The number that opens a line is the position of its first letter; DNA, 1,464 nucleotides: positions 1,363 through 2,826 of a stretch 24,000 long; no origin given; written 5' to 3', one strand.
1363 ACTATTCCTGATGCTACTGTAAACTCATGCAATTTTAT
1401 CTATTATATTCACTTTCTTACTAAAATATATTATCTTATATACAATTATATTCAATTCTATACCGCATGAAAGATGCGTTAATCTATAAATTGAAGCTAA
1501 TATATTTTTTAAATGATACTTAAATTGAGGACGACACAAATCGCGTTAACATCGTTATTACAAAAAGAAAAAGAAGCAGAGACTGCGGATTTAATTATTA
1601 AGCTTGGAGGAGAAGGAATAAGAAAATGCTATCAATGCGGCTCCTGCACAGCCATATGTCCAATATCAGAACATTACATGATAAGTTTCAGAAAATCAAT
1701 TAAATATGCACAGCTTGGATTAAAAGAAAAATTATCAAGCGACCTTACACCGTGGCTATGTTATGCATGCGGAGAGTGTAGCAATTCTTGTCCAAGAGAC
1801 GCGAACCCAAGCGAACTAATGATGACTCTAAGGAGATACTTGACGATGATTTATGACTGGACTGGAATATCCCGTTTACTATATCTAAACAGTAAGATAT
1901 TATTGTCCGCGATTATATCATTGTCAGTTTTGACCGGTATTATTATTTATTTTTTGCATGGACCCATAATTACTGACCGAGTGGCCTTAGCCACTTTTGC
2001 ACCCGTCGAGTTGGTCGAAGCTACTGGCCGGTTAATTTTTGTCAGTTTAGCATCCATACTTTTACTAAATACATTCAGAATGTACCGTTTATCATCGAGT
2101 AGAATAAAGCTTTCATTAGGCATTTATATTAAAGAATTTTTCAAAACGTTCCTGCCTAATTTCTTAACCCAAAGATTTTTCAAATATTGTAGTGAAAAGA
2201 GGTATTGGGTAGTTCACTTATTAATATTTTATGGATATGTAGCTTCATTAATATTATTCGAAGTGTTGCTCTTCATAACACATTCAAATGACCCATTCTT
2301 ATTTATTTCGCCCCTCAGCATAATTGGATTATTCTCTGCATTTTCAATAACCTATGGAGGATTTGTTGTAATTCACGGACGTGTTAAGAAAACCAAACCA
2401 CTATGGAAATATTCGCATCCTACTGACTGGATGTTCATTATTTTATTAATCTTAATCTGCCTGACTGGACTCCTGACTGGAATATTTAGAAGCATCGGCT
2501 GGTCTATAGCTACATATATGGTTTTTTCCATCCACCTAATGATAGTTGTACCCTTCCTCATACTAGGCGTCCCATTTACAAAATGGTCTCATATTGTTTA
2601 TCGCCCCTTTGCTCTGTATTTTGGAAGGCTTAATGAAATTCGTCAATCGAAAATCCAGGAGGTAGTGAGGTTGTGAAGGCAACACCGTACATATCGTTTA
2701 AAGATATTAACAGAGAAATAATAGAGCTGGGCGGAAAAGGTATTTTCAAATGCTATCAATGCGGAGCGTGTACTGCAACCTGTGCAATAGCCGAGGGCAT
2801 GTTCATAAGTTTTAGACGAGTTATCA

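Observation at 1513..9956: Mvh-type [NiFe] hydrogenase encoded with a Qmo-like membrane module (2x QmoC, QmoA-like, HdrA/QmoB-like) and no HdrB: a candidate quinone-linked, flavin-bifurcating hydrogenase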

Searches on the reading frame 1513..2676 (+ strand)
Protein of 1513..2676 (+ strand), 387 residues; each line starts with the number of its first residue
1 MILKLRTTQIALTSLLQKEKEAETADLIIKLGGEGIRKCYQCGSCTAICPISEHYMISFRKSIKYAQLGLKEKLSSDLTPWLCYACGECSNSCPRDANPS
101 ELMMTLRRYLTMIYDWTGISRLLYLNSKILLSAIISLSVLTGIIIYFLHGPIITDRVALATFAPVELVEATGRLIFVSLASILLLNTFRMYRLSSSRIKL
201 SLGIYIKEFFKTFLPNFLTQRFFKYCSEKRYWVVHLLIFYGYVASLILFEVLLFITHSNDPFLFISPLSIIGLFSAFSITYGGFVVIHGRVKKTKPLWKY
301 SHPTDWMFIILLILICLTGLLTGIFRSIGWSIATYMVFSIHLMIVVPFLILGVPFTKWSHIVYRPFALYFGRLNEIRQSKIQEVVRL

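Call 3: search_protein_families(library=pfam, proteins=[window:1513-2676:+], max_evalue=0.01)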
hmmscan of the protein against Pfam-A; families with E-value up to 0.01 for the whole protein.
window:1513-2676:+ (387 aa): 10 families
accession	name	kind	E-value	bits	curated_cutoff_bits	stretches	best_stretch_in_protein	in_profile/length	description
PF13183.11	Fer4_8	-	3e-09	37.7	27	1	37-96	3-67/68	4Fe-4S dicluster domain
PF13187.11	Fer4_9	-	9.5e-09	35.6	27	1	38-97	1-51/52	4Fe-4S dicluster domain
PF12838.12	Fer4_7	-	3.9e-08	34.1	27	1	38-97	1-52/52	4Fe-4S dicluster domain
PF25160.1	LdpA_Fe-S-bd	-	2.3e-07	30.9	27.6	1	32-53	21-42/49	LdpA Fe-S cluster-binding domain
PF13534.11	Fer4_17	-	4.1e-06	27.7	22.2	1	38-96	1-59/61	4Fe-4S dicluster domain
PF13237.11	Fer4_10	-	4.9e-06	26.8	25.5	1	37-94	7-53/53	4Fe-4S dicluster domain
PF13484.11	Fer4_16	-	0.00055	21.1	30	1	38-94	1-64/66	4Fe-4S double cluster binding domain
PF00037.32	Fer4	-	0.0034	17.6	21.1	0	82-97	7-22/24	4Fe-4S binding domain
PF14697.11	Fer4_21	-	0.0054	17.3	35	0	38-95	7-53/59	4Fe-4S dicluster domain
PF12800.12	Fer4_4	-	0.007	17.1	24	0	38-50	3-15/17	4Fe-4S binding domain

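Call 6: search_protein_families(library=ncbifam, proteins=[window:1513-2676:+], max_evalue=0.001)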
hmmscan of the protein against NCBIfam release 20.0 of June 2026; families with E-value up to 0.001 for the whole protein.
window:1513-2676:+ (387 aa): 18 families
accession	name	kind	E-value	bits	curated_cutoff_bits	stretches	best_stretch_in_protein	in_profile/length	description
NF038018.1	qmoC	equivalog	1.3e-56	192.6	300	1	28-370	9-360/360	quinone-interacting membrane-bound oxidoreductase complex subunit QmoC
TIGR03290.1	CoB_CoM_SS_C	equivalog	4.3e-16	59.2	160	1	37-108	2-73/144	CoB--CoM heterodisulfide reductase subunit C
NF041779.1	hetero_SS_HdrC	equivalog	2.9e-11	43.2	350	1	35-125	29-116/198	ferredoxin:CoB-CoM heterodisulfide reductase subunit HdrC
NF041890.1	hdrC_Methbact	equivalog_domain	2.7e-10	40.1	270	1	33-108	25-99/192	ferredoxin:CoB-CoM heterodisulfide reductase subunit HdrC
TIGR00314.1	cdhA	equivalog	3.9e-07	28.3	781.3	1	34-102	396-458/784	CO dehydrogenase/acetyl-CoA synthase complex subunit alpha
TIGR02484.1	CitB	equivalog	4.2e-07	29.4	246.6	1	227-371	212-355/372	tricarballylate utilization 4Fe-4S protein TcuB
NF011607.0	PRK15033.1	subfamily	6e-06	25.4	524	1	82-380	68-383/389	tricarballylate utilization 4Fe-4S protein TcuB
TIGR01971.1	NuoI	subfamily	1.1e-05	25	113.05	1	34-97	39-97/121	NADH-quinone oxidoreductase, chain I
NF008369.0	PRK11168.1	equivalog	2.5e-05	23.4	278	1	37-107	11-84/401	anaerobic glycerol-3-phosphate dehydrogenase subunit C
NF042909.1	FMH_DH_FwdF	exception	2.9e-05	23.4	375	1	38-97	258-310/336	tungsten-dependent formylmethanofuran dehydrogenase subunit FwdF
TIGR02512.1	FeFe_hydrog_A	subfamily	3.1e-05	23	405.95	1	37-97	7-66/375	[FeFe] hydrogenase, group A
NF045874.1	Vhu_polyferre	exception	5.5e-05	22.1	600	1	34-97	289-345/381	F420-non-reducing hydrogenase associated-polyferredoxin VhuB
NF009226.0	PRK12576.1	equivalog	9.3e-05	21.9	344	0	38-115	155-242/317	succinate dehydrogenase/fumarate reductase iron-sulfur subunit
NF040763.1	FeFe_hydrog_A6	exception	0.00028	19.4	765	1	35-97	143-204/571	NADH-dependent [FeFe] hydrogenase, group A6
TIGR04105.1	FeFe_hydrog_B1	subfamily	0.00034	19.4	450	1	37-97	142-204/462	monomeric [FeFe] hydrogenase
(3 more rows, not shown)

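Call 7: find_homologous_proteins(query=window:1513-2676:+)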
Query window:1513-2676:+ (387 aa): 725 proteins with E <= 0.001 among 8000 candidates; the best 120 are listed.
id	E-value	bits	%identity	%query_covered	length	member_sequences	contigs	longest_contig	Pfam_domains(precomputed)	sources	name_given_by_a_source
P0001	3.6e-253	858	100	100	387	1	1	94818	PF12838.13,PF13534.12,PF25160.2,PF13237.12,PF13183.12,PF13187.12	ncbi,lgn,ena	-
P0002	3.4e-203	693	77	98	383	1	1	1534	PF12838.13,PF13534.12,PF25160.2,PF13237.12,PF13183.12,PF13187.12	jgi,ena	-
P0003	3.5e-203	693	77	99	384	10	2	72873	PF12838.13,PF13534.12,PF25160.2,PF13237.12,PF13183.12,PF13187.12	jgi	jgi:ferredoxin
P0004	2.2e-202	691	76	98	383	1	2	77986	PF12838.13,PF13534.12,PF25160.2,PF13237.12,PF13183.12,PF13187.12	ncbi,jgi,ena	-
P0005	2.5e-202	690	76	99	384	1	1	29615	PF12838.13,PF13534.12,PF25160.2,PF13237.12,PF13183.12,PF13187.12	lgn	-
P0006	8.7e-202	689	76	99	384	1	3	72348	PF12838.13,PF13534.12,PF25160.2,PF13237.12,PF13183.12,PF13187.12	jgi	-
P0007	1.1e-201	688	75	99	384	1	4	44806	PF12838.13,PF13534.12,PF25160.2,PF13237.12,PF13183.12,PF13187.12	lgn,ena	-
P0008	1.8e-201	688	76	98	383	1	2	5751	PF12838.13,PF13534.12,PF25160.2,PF13237.12,PF13183.12,PF13187.12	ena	-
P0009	9.8e-201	685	77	97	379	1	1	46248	PF12838.13,PF13534.12,PF25160.2,PF13237.12,PF13183.12,PF13187.12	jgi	jgi:ferredoxin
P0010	2.2e-200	684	77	99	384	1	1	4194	PF12838.13,PF13534.12,PF25160.2,PF13183.12,PF13187.12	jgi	-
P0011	4.2e-200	683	77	97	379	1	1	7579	PF12838.13,PF13534.12,PF25160.2,PF13237.12,PF13183.12,PF13187.12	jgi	-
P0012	6.1e-200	683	75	99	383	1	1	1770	PF12838.13,PF13534.12,PF25160.2,PF13237.12,PF13183.12,PF13187.12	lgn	-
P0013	2.3e-199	681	77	96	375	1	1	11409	PF12838.13,PF13534.12,PF25160.2,PF13237.12,PF13183.12,PF13187.12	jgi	jgi:ferredoxin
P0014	2.7e-199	680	76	97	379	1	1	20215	PF12838.13,PF13534.12,PF25160.2,PF13237.12,PF13183.12,PF13187.12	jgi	jgi:ferredoxin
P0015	1.4e-198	678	76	97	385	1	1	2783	PF12838.13,PF13534.12,PF25160.2,PF13237.12,PF13183.12,PF13187.12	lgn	-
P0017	1.5e-196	671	75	98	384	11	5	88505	PF12838.13,PF25160.2,PF13237.12,PF13183.12,PF13187.12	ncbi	ncbi:MAG: 4Fe-4S dicluster domain-containing protein [Nitrososphaerota archaeon]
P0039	3.6e-121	423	53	90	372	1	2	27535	PF00037.33,PF12838.13,PF13534.12,PF25160.2,PF13237.12,PF13183.12,PF13187.12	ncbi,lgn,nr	ncbi:MAG: 4Fe-4S dicluster domain-containing protein [Archaeoglobaceae archaeon]|nr:4Fe-4S dicluster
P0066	5.5e-106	373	48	93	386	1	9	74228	PF12838.13,PF13534.12,PF13237.12,PF13183.12,PF13187.12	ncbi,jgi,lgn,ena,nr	ncbi:MAG: 4Fe-4S dicluster domain-containing protein [Candidatus Aminicenantes bacterium]|nr:4Fe-4S 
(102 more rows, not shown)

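Call 9: find_encoding_contigs(protein=P0001, flank=10000, max_places=3)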
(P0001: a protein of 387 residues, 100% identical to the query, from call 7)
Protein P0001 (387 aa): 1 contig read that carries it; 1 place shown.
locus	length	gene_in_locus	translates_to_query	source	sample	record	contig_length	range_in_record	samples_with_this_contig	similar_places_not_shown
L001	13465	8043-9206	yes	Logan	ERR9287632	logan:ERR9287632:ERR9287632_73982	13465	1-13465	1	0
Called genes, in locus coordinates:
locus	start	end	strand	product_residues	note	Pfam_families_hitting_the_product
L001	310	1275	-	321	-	PF00288:GHMP_kinases_N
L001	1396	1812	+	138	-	PF01951:Archease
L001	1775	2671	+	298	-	PF02598:Methyltrn_RNA_3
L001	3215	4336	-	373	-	PF05559:DUF763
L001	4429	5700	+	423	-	PF00291:PALP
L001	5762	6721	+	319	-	PF02423:OCD_Mu_crystall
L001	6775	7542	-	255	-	PF10609:ParA, PF01656:CbiA, PF13614:AAA_31 (faint)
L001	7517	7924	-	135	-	PF01155:HypA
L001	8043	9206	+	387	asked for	PF25160:LdpA_Fe-S-bd (faint), PF13183:Fer4_8, PF13237:Fer4_10 (weak), PF12838:Fer4_7, PF13187:Fer4_9, PF13534:Fer4_17 (weak)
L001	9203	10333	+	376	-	PF13183:Fer4_8 (weak)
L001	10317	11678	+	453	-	PF00070:Pyr_redox (weak), PF01266:DAO (weak), PF07992:Pyr_redox_2 (weak), PF12831:FAD_oxidored, PF13450:NAD_binding_8 (weak), PF13738:Pyr_redox_3 (weak), PF12797:Fer4_2 (weak), PF07992:Pyr_redox_2, +7 more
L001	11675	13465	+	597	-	?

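Call 10: find_encoding_contigs(protein=P0017, flank=10000, max_places=3)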
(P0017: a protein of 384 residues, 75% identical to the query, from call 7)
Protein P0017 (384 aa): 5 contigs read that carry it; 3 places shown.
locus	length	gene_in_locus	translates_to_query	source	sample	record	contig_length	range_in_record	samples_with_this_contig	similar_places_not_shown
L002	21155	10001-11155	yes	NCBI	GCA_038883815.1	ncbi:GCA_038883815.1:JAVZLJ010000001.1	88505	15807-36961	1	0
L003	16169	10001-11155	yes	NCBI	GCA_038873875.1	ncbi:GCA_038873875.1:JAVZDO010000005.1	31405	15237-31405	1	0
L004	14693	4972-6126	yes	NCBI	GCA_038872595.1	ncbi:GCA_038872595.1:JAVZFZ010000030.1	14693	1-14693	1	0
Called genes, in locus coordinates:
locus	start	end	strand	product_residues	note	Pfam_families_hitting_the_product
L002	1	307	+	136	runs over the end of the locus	-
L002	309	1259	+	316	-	PF20030:bpMoxR, PF00493:MCM (weak), PF00004:AAA (weak), PF07726:AAA_3, PF07728:AAA_5, PF17863:AAA_lid_2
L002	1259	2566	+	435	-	-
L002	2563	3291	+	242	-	-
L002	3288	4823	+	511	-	-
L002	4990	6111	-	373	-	PF05559:DUF763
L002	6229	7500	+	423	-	PF00291:PALP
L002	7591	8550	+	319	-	PF02423:OCD_Mu_crystall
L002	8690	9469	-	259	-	PF10609:ParA, PF13614:AAA_31 (faint), PF01656:CbiA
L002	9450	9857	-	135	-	PF01155:HypA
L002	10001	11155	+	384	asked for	PF25160:LdpA_Fe-S-bd (faint), PF12838:Fer4_7 (weak), PF13183:Fer4_8, PF13187:Fer4_9, PF13237:Fer4_10 (weak)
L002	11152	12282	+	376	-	PF13183:Fer4_8 (weak), PF13237:Fer4_10 (faint)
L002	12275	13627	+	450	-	PF00070:Pyr_redox (faint), PF00890:FAD_binding_2 (weak), PF01266:DAO (weak), PF12831:FAD_oxidored, PF13450:NAD_binding_8 (weak), PF00037:Fer4 (weak), PF12838:Fer4_7 (weak), PF07992:Pyr_redox_2, +4 more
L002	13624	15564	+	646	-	PF00890:FAD_binding_2 (weak), PF07992:Pyr_redox_2 (weak), PF12831:FAD_oxidored, PF13450:NAD_binding_8 (weak), PF13187:Fer4_9 (weak), PF00037:Fer4 (weak), PF12838:Fer4_7, PF13187:Fer4_9, +12 more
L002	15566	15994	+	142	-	PF02662:FlpD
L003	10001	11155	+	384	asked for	PF25160:LdpA_Fe-S-bd (faint), PF12838:Fer4_7 (weak), PF13183:Fer4_8, PF13187:Fer4_9, PF13237:Fer4_10 (weak)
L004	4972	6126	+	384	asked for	PF25160:LdpA_Fe-S-bd (faint), PF12838:Fer4_7 (weak), PF13183:Fer4_8, PF13187:Fer4_9, PF13237:Fer4_10 (weak)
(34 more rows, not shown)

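Call 12: find_related_loci(query=A1, collection=genome_contigs, flank=10000)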
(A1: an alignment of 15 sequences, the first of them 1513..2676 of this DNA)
Query A1 (387 aa) in genome_contigs; peptide patterns used: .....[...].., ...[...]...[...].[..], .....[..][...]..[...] (x = any residue, [..] = any of these).
600 stretches matched a pattern (row limit reached: there are more); 564 encode a relative of the query (tblastn E <= 1e-3); the best 80 are kept; 80 distinct loci.
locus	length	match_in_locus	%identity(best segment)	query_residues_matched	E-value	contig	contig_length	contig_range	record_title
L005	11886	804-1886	56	21-376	4e-130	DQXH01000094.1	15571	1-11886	MAG TPA_asm: Thermoprotei archaeon isolate HyVt-129 Ga0116200_10000278, whole genome shotgun sequence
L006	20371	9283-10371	44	25-386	2e-95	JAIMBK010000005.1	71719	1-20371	MAG: Armatimonadota bacterium isolate HOT.MB2.58 Contig5, whole genome shotgun sequence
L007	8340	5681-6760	44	21-375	1e-94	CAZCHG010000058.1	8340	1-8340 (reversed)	MAG TPA_asm: uncultured archaeon isolate SRP141552_co1_7 genome assembly, contig: NODE_4281_length_8340_cov_19.485335, w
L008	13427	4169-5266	43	21-383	4e-94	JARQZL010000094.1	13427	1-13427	MAG: Archaeoglobales archaeon isolate INS_M23_B45 DNNIEKAA_94, whole genome shotgun sequence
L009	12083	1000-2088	43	21-375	4e-93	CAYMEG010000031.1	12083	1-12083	MAG TPA_asm: uncultured archaeon isolate binchicken_co409_32 genome assembly, contig: NODE_623_length_12083_cov_76.36290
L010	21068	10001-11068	42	30-383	3e-91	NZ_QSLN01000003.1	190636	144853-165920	Ammonifex thiophilus strain SR NODE_3_length_190655_cov_33.150156, whole genome shotgun sequence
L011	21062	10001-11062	40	30-383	5e-90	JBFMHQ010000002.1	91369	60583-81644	MAG: Bacillota bacterium isolate MAG328 MAG328_2, whole genome shotgun sequence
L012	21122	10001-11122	41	30-384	5e-89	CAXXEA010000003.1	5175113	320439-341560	MAG: Desulfobacterales bacterium isolate 84c40b14-595f-4247-b5ef-7e7784979392 genome assembly, contig: contig_3, whole g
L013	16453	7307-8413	54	21-381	7e-127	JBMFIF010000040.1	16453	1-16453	MAG: Thermoprotei archaeon isolate KM4324-16 NODE_40_length_16453_cov_22.157914, whole genome shotgun sequence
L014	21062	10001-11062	41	28-382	2e-87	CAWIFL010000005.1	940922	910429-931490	MAG: uncultured Gemmatimonadales bacterium isolate MFD03726.bin.1.195 genome assembly, contig: contig_34194, whole genom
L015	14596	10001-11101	40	25-386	3e-87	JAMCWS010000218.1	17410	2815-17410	MAG: bacterium isolate FK_Sedi_B_Bin.51 NODE_11915_length_17410_cov_1.72713, whole genome shotgun sequence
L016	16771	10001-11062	42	25-375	3e-87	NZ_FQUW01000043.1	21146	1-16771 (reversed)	Desulfofundulus australicus DSM 11792, whole genome shotgun sequence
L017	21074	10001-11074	40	26-383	7e-86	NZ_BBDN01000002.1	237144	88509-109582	Vulcanisaeta sp. JCM 16159, whole genome shotgun sequence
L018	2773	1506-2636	37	13-387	1e-87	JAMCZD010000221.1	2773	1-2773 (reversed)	MAG: Candidatus Omnitrophota bacterium isolate FK_Sedi_B_Bin.32 NODE_155732_length_2773_cov_1.62472, whole genome shotgu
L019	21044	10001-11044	40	30-375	2e-85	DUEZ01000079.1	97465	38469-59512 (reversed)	MAG TPA_asm: Anaerolineae bacterium isolate W379 Contig79, whole genome shotgun sequence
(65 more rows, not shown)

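Call 24: find_encoding_contigs(protein=P0039, flank=10000, max_places=2)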
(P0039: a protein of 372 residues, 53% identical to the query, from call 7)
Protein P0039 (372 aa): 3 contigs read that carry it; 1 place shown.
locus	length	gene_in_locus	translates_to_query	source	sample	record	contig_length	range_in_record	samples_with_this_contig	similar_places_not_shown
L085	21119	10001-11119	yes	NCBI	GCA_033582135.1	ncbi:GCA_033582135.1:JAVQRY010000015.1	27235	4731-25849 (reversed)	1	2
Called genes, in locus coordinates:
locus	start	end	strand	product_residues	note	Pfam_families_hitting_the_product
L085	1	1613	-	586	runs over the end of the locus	PF27537:HoxH (faint), PF00374:NiFeSe_Hases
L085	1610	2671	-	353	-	PF01058:Oxidored_q6, PF14720:NiFe_hyd_SSU_C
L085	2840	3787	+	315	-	PF02518:HATPase_c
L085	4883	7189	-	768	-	PF00708:Acylphosphatase, PF07503:zf-HYPF, PF01300:Sua5_yciO_yrdC, PF17788:HypF_C, PF22521:HypF_C_2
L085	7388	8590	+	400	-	PF01924:HypD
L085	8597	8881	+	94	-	PF01455:HupF_HypC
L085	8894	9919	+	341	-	PF00586:AIRS, PF02769:AIRS_C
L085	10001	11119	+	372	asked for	PF25160:LdpA_Fe-S-bd (faint), PF00037:Fer4 (faint), PF12838:Fer4_7 (weak), PF13183:Fer4_8, PF13187:Fer4_9, PF13237:Fer4_10 (weak), PF13534:Fer4_17 (weak)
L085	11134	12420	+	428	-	PF00890:FAD_binding_2, PF01134:GIDA (weak), PF01266:DAO (weak), PF07992:Pyr_redox_2 (weak), PF12831:FAD_oxidored, PF13450:NAD_binding_8 (weak), PF00037:Fer4 (weak), PF07992:Pyr_redox_2 (weak), +6 more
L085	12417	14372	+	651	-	PF01266:DAO (weak), PF12831:FAD_oxidored (weak), PF13450:NAD_binding_8 (weak), PF12838:Fer4_7, PF13183:Fer4_8 (weak), PF13187:Fer4_9, PF12838:Fer4_7, PF13187:Fer4_9, +14 more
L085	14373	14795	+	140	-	PF02662:FlpD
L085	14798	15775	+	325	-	PF01058:Oxidored_q6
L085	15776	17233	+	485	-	PF27537:HoxH, PF00374:NiFeSe_Hases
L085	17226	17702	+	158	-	PF01750:HycI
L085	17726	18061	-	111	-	-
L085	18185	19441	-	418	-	PF13401:AAA_22, PF22703:Cdc6_lid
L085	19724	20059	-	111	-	-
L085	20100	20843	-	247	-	PF00142:Fer4_NifH (weak), PF01656:CbiA, PF02374:ArsA_ATPase (weak), PF06564:CBP_BcsQ, PF09140:MipZ (weak), PF10609:ParA, PF13614:AAA_31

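Call 27: search_solved_structures(query=window:1513-2676:+, max_evalue=0.01, show_alignments=1)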
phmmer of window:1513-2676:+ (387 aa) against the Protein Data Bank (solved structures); distinct sequences matched with E-value up to 0.01: 10.
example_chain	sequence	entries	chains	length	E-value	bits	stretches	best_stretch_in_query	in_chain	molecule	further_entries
8rvu_c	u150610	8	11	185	2.7e-14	56.7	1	22-102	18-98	H(2):CoB-CoM heterodisulfide,ferredoxin reductase subunit C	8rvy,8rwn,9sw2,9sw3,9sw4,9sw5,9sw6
8rvv_C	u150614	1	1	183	2.9e-14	56.5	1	22-102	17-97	H(2):CoB-CoM heterodisulfide,ferredoxin reductase subunit C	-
7bkb_C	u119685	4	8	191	4e-13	52.8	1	26-108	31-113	CoB--CoM heterodisulfide reductase subunit C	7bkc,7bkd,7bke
5odc_C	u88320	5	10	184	1.3e-12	51.1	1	35-109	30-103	Heterodisulfide reductase, subunit C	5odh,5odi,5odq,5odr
9sfi_E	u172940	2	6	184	2.6e-12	50.1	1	35-109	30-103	H(2)/formate:CoB-CoM heterodisulfide,ferredoxin reductase subunit C2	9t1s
5t5i_F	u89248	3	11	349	0.001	21.8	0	37-98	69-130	Tungsten formylmethanofuran dehydrogenase subunit fwdF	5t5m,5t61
9sw6_H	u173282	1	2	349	0.0025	20.5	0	37-98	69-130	Tungsten formylmethanofuran dehydrogenase, subunit F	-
9sfi_U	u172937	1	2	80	0.0031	20.2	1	37-97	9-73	4Fe-4S binding protein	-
9sw6_G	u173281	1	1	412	0.0094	18.7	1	37-97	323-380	Polyferredoxin protein MvhB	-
8rja_F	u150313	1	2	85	0.0099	18.6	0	37-98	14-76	NAD(P)H-quinone oxidoreductase subunit I, chloroplastic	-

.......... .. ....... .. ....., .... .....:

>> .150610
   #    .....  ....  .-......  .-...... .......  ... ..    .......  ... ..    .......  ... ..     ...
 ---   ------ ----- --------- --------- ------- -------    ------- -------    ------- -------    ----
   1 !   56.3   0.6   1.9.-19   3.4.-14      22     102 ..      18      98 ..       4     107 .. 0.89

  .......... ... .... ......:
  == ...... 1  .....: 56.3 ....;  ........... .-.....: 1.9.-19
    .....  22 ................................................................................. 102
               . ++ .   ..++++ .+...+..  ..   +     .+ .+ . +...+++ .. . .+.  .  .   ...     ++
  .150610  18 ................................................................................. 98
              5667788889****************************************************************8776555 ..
